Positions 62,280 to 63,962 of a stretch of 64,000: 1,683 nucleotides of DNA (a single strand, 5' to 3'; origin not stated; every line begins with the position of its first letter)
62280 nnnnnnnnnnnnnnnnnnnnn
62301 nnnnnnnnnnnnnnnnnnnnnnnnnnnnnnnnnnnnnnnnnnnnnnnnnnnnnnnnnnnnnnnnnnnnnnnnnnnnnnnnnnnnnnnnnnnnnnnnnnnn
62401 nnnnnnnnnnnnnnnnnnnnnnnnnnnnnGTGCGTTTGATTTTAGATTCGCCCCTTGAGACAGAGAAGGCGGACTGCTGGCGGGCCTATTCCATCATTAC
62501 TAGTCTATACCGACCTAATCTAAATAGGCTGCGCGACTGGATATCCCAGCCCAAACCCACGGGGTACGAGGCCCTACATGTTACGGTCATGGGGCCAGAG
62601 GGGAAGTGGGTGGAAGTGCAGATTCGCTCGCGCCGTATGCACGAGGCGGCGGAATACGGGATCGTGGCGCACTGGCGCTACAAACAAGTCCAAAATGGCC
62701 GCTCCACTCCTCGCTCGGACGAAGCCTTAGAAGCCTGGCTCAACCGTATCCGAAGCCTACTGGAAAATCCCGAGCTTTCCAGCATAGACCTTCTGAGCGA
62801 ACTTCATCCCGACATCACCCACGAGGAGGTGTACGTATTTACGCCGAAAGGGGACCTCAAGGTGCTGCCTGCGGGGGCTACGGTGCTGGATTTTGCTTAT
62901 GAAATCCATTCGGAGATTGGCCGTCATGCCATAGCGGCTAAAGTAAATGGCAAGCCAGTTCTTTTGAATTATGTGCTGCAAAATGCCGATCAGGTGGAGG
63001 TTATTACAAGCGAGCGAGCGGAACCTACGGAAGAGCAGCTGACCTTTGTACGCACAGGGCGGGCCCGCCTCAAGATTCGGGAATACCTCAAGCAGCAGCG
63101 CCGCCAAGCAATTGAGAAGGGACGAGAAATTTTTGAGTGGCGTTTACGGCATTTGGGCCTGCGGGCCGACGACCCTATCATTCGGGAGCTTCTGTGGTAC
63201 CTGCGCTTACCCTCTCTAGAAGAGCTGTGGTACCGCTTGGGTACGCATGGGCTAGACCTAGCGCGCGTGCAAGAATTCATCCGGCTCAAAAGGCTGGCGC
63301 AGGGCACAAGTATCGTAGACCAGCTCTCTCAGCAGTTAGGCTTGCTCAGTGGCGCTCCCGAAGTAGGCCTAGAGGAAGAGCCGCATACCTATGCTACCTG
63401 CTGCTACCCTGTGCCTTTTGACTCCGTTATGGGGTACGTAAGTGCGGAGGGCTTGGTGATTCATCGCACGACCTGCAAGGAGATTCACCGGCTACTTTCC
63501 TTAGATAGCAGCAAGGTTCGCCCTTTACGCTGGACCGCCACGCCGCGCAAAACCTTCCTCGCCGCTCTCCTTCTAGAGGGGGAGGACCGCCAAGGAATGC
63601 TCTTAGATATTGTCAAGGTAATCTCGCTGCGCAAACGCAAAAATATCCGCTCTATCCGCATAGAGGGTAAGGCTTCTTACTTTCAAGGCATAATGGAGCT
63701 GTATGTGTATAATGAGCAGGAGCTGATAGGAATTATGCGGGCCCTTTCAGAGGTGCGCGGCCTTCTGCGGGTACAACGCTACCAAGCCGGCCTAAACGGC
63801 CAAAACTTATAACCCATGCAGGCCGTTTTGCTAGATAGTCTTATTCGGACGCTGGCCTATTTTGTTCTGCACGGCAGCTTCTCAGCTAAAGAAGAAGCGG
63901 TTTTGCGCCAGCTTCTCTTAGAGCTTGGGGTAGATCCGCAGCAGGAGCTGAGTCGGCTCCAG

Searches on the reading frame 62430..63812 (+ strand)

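Call 58: search_protein_families(library=pfam, proteins=[window:62430-63812:+], max_evalue=0.00001)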
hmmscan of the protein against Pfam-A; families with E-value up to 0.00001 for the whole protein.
window:62430-63812:+ (460 aa): 3 families
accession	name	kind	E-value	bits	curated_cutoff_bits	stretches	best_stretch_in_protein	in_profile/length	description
PF04607.23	RelA_SpoT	-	7.2e-23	81.5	27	1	12-87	35-111/113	Region found in RelA / SpoT proteins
PF02824.27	TGS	-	3.8e-22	78.5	22.2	1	134-193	1-60/60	TGS domain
PF13291.12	ACT_4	-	5e-11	43.6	27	1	374-450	3-80/80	ACT domain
